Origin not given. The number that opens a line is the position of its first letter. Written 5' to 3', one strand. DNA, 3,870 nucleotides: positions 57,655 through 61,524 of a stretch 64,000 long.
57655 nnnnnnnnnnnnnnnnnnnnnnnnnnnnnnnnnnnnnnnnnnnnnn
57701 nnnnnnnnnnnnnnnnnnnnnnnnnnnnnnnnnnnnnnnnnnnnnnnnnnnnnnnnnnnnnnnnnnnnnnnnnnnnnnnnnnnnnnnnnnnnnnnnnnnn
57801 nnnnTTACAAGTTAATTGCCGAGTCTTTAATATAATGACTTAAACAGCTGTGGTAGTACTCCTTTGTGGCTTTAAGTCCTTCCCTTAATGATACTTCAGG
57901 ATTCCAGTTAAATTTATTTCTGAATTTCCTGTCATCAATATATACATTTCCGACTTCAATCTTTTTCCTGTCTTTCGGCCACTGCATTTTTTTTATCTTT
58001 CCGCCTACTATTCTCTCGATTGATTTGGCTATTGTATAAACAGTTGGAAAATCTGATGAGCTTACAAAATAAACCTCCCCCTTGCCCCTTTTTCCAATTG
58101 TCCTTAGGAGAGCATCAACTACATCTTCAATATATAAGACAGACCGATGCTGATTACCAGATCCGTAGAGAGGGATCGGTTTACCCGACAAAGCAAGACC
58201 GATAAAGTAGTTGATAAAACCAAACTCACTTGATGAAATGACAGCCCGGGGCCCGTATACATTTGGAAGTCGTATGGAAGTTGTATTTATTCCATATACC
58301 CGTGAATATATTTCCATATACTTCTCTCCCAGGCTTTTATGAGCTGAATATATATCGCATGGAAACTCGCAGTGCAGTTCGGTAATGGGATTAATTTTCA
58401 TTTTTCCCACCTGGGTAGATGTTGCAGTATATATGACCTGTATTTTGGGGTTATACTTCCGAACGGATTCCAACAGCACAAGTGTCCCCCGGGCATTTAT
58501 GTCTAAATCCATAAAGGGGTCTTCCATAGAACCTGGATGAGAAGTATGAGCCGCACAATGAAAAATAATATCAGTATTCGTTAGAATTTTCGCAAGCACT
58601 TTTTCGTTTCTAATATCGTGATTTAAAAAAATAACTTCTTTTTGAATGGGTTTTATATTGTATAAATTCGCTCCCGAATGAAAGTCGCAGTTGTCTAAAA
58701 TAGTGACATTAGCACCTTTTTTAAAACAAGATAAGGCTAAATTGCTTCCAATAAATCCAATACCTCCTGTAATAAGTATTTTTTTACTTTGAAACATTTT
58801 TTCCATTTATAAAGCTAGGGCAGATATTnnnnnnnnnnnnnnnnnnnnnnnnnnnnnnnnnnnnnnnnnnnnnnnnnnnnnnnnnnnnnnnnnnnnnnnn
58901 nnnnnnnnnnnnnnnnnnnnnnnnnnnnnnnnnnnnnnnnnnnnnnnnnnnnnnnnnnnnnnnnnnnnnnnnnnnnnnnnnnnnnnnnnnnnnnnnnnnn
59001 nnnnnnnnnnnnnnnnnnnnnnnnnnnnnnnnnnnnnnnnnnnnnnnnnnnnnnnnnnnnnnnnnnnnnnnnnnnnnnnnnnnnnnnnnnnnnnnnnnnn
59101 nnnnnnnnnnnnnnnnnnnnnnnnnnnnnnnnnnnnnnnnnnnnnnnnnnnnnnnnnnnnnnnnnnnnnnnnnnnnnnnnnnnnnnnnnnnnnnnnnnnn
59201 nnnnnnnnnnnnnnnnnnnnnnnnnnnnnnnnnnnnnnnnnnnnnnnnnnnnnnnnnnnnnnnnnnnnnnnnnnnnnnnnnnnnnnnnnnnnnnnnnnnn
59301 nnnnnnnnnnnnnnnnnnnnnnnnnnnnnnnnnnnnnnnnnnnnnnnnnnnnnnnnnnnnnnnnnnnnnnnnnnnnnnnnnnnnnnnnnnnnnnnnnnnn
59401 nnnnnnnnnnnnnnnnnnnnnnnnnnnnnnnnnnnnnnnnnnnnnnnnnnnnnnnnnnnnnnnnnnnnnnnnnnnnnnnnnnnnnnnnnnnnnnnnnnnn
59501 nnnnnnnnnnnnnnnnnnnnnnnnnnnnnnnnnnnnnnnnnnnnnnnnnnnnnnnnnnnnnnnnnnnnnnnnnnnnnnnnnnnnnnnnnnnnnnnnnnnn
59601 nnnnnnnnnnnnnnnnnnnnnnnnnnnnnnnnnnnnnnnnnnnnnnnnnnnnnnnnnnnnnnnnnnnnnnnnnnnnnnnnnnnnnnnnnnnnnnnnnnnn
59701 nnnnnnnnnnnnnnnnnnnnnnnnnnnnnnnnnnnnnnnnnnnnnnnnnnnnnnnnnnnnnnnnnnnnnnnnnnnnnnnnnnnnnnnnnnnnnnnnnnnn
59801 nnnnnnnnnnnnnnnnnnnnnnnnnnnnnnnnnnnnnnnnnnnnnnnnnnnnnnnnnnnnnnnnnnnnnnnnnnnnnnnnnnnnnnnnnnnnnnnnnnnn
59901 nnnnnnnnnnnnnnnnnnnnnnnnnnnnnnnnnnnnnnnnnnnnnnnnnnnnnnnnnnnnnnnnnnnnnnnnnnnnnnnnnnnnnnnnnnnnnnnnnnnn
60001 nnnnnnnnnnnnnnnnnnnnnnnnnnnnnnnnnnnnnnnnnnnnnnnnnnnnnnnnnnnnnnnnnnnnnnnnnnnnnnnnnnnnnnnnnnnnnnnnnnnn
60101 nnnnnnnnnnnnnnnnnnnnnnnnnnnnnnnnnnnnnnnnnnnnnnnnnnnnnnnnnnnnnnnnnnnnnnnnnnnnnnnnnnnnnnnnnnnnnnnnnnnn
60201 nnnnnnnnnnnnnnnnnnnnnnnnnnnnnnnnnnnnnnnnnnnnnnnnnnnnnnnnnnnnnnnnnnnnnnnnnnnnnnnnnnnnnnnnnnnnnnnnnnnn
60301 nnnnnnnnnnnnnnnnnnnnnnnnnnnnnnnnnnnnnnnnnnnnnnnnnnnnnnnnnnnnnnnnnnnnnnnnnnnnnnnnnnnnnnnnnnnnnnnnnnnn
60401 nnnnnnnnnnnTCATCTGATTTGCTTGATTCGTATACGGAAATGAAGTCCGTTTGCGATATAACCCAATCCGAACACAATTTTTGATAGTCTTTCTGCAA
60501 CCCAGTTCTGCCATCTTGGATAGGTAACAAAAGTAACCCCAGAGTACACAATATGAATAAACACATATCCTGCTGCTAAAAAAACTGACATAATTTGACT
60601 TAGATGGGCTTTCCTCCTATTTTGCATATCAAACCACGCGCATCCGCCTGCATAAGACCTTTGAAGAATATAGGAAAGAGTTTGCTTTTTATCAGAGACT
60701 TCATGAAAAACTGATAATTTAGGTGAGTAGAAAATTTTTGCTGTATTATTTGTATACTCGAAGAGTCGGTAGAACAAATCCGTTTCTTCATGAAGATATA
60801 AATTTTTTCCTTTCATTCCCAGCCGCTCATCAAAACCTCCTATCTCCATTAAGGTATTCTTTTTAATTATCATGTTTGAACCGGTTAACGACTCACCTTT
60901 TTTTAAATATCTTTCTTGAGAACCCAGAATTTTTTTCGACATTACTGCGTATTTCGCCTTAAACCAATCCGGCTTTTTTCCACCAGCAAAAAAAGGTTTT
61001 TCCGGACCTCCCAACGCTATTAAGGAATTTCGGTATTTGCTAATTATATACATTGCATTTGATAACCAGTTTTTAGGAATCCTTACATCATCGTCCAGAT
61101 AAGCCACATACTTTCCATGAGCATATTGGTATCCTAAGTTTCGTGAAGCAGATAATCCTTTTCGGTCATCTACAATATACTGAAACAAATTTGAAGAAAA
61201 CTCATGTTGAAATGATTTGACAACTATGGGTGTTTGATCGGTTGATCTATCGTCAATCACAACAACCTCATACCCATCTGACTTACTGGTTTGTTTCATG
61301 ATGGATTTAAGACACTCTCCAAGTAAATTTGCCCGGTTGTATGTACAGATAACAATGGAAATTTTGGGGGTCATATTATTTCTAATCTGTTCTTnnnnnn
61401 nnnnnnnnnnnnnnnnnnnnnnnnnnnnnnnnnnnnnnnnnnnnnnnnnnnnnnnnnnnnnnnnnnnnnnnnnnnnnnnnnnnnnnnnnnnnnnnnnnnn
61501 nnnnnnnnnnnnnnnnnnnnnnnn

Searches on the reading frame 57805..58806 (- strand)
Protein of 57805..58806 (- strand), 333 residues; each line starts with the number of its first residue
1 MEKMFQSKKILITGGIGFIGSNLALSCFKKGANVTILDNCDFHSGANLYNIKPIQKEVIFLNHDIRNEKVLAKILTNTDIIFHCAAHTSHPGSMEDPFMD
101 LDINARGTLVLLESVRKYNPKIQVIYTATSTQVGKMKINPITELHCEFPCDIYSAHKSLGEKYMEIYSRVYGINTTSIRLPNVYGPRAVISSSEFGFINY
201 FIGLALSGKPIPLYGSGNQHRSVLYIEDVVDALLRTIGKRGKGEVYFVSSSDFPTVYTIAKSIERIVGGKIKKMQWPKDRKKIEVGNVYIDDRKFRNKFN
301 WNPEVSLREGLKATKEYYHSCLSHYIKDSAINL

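Call 3: search_protein_families(library=pfam, proteins=[window:57805-58806:-], max_evalue=0.01)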
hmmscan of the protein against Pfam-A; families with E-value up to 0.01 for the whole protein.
window:57805-58806:- (333 aa): 7 families
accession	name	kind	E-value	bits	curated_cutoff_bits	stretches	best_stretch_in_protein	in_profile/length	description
PF01370.27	Epimerase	-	7.1e-45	153.7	20.9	1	10-246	1-237/240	NAD dependent epimerase/dehydratase family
PF16363.11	GDP_Man_Dehyd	-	7.6e-40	137.8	27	1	11-313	1-331/332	GDP-mannose 4,6 dehydratase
PF01073.25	3Beta_HSD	-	1.7e-14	54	22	1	11-233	1-225/280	3-beta hydroxysteroid dehydrogenase/isomerase family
PF04321.23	RmlD_sub_bind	-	1.1e-11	44.8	27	1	9-265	2-229/287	RmlD substrate binding domain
PF02719.21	Polysacc_synt_2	-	6.5e-11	42.4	20.2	1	10-273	1-253/293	Polysaccharide biosynthesis protein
PF07993.18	NAD_binding_4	-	3.7e-06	26.7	20.1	1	69-200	80-218/258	Male sterility protein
PF00106.31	adh_short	-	9.5e-05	22.4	26.6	1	8-77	1-70/195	short chain dehydrogenase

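Call 4: search_protein_families(library=ncbifam, proteins=[window:57805-58806:-], max_evalue=0.01)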
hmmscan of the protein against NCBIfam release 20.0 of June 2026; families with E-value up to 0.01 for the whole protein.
window:57805-58806:- (333 aa): 51 families (the best 25 are shown)
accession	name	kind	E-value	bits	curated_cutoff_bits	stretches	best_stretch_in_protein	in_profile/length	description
TIGR01181.1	dTDP_gluc_dehyt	equivalog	5e-45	154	365.1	1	9-320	1-313/321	dTDP-glucose 4,6-dehydratase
TIGR04180.1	EDH_00030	hypoth_equivalog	1.6e-30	106.2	475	1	10-305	1-296/297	NAD-dependent 4,6-dehydratase LegB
NF007490.0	PRK10084.1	subfamily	1.9e-27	96.2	649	2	138-320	152-336/361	dTDP-glucose 4,6-dehydratase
TIGR01179.1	galE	equivalog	3e-27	95.3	262.3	1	9-314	1-321/332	UDP-glucose 4-epimerase GalE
NF011728.1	PRK15181.1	equivalog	8.7e-26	90.7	760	1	6-320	14-339/348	Vi polysaccharide biosynthesis UDP-N-acetylglucosaminuronic acid C-4 epimerase TviC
NF007582.0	PRK10217.1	equivalog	7.4e-25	87.8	698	1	8-321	2-334/355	dTDP-glucose 4,6-dehydratase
TIGR02197.1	heptose_epim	equivalog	1.2e-20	73.9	274.6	1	10-313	1-308/316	ADP-glyceromanno-heptose 6-epimerase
TIGR02622.1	CDP_4_6_dhtase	equivalog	3e-20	72.6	278.45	1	4-173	1-174/352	CDP-glucose 4,6-dehydratase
NF043036.1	ErythonDh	equivalog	8.1e-19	68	325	1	9-183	2-179/321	D-erythronate dehydrogenase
NF041015.1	UDPsulfquin_syn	equivalog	9.6e-17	61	575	1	8-273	1-312/384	UDP-sulfoquinovose synthase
NF007956.0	PRK10675.1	subfamily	3.4e-15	56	394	1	9-162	2-158/338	UDP-glucose 4-epimerase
TIGR03466.1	HpnA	hypoth_equivalog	1.1e-12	47.5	367.65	1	9-279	2-258/327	hopanoid-associated sugar epimerase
NF008872.0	PRK11908.1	equivalog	2.9e-11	43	294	1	8-319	2-336/349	bifunctional UDP-4-keto-pentose/UDP-xylose synthase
NF042422.1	oxyalk_red_OleD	equivalog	4.3e-11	42.8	580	1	9-262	2-245/329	2-alkyl-3-oxoalkanoate reductase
NF008360.0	PRK11150.1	equivalog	6.2e-11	42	452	1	10-281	2-269/310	ADP-glyceromanno-heptose 6-epimerase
TIGR01472.1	gmd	equivalog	9.2e-07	28.4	415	1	9-176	2-178/342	GDP-mannose 4,6-dehydratase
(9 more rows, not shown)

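Call 69: search_solved_structures(query=window:57805-58806:-, max_evalue=1e-20)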
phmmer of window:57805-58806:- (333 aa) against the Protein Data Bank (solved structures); distinct sequences matched with E-value up to 1e-20: 34.
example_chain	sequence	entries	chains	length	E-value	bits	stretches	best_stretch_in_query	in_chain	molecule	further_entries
4zrm_A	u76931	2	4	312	1.4e-41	146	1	9-322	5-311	UDP-glucose 4-epimerase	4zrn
9rl0_E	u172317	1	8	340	2.5e-36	128.7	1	9-317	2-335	CDP-tyvelose 2-epimerase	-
2hun_A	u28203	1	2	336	6.5e-35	124.1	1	6-318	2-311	336aa long hypothetical dTDP-glucose 4,6-dehydratase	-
1orr_A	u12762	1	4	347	3.6e-34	121.6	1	9-325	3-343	CDP-tyvelose-2-epimerase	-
6bi4_A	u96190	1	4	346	2e-31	112.6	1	7-319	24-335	dTDP-glucose 4,6-dehydratase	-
7ys8_A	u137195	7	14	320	1e-30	110.3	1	10-320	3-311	UDP-glucose 4-epimerase | UDP-glucose 4-epimerase along with EC 5.1.3.2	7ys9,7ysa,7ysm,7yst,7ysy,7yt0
6pmh_A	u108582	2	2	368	1.6e-30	109.6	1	4-318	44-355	UDP-glucose 4-epimerase related protein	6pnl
6dnt_A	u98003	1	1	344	1e-29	107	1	6-236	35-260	NAD-dependent epimerase/dehydratase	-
6wjb_A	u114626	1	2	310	1.1e-29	106.9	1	7-312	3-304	NAD-dependent epimerase/dehydratase family protein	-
6wj9_A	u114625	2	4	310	3.1e-29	105.4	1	7-312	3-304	NAD-dependent epimerase/dehydratase family protein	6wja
4lk3_A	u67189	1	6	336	1.7e-28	103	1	7-324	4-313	UDP-glucuronic acid decarboxylase 1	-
4gll_A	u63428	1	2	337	2.5e-28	102.4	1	7-324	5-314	UDP-glucuronic acid decarboxylase 1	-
6bwl_A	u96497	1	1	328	2.8e-28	102.3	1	9-320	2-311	Pal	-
2b69_A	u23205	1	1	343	2.8e-28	102.3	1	7-324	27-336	UDP-glucuronate decarboxylase 1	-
4m55_A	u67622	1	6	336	3.1e-28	102.1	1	7-324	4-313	UDP-glucuronic acid decarboxylase 1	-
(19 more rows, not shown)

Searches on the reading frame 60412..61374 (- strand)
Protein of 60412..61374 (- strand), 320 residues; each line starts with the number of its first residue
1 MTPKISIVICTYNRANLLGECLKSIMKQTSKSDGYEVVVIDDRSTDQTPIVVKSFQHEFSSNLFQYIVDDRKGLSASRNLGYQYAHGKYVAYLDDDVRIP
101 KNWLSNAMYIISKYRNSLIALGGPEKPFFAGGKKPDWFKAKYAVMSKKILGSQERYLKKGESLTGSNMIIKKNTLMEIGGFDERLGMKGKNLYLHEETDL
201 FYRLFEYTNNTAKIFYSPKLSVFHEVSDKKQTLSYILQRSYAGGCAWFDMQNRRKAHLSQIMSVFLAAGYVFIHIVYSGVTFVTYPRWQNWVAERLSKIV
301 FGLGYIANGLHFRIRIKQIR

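Call 3: search_protein_families(library=pfam, proteins=[window:60412-61374:-], max_evalue=0.01)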
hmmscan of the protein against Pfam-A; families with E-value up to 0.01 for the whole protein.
window:60412-61374:- (320 aa): 4 families
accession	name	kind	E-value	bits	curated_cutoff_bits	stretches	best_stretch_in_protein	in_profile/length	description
PF00535.33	Glycos_transf_2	-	5.6e-28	98.4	23.3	1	6-121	1-113/168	Glycosyl transferase family 2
PF10111.15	Glyco_tranf_2_2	-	8.7e-16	58.7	27.3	1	6-251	1-235/276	Glycosyltransferase like family 2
PF13641.12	Glyco_tranf_2_3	-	5.7e-08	33.5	27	1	3-110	1-110/230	Glycosyltransferase like family 2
PF13632.12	Glyco_trans_2_3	-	1.9e-05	25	27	1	89-277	1-175/198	Glycosyl transferase family group 2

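Call 4: search_protein_families(library=ncbifam, proteins=[window:60412-61374:-], max_evalue=0.01)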
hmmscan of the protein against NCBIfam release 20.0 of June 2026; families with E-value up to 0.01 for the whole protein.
window:60412-61374:- (320 aa): 26 families (the best 25 are shown)
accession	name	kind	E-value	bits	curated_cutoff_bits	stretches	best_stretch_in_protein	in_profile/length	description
NF041875.1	EPS_EpsD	equivalog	9.4e-32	110.7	370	1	5-258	1-236/325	exopolysaccharide biosynthesis glycosyltransferase EpsD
NF038302.1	EPS_HpsE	equivalog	4e-29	101.6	300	1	5-259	3-257/307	hormogonium polysaccharide biosynthesis glycosyltransferase HpsE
NF041394.1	GtaseAglG_Halo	equivalog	1.4e-28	100.1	440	1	4-253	2-244/304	glucosyl-dolichyl phosphate glucuronosyltransferase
TIGR03965.1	mycofact_glyco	equivalog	8.7e-25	87.5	280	1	3-268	74-320/467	mycofactocin biosynthesis glycosyltransferase MftF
NF007482.0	PRK10073.1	equivalog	3.3e-19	69.1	423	1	2-103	5-102/334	glycosyltransferase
NF050050.1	ProtGlycPglI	equivalog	1.5e-16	60.7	500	1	3-108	2-105/306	GalNAc(5)-diNAcBac-PP-undecaprenol beta-1,3-glucosyltransferase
NF038299.1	EPS_HpsN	equivalog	1e-15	57.5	425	1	3-107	1-102/317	hormogonium polysaccharide biosynthesis glycosyltransferase HpsN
NF047683.1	TeichurnBiosyTuaG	equivalog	6.1e-15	55.5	400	1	2-111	5-111/252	teichuronic acid biosynthesis protein TuaG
TIGR03111.1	glyc2_xrt_Gpos1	hypoth_equivalog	1.3e-13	50.6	363.95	1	2-108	48-153/439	TIGR03111 family XrtG-associated glycosyltransferase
NF053739.1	GlytfEpsEBac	equivalog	4.7e-12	45.5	450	1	3-113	1-109/265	glycosyltransferase EpsE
TIGR04283.1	glyco_like_mftF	equivalog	9e-11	41.8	182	1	5-113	1-99/221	TIGR04283 family arsenosugar biosynthesis glycosyltransferase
NF007453.0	PRK10018.1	equivalog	6.5e-09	35.9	382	1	3-118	6-114/280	colanic acid biosynthesis glycosyltransferase WcaA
TIGR03937.1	PgaC_IcaA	equivalog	9.9e-09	34.6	422.3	1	2-103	44-142/407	poly-beta-1,6-N-acetyl-D-glucosamine synthase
TIGR04017.1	WcaA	equivalog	2.6e-08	33.8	495.75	1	2-115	4-110/279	colanic acid biosynthesis glycosyltransferase WcaA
NF047588.1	GlcsyltransPgfSStrep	equivalog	2.5e-07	30.2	500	1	4-115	2-111/308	glycosyltransferase PgfS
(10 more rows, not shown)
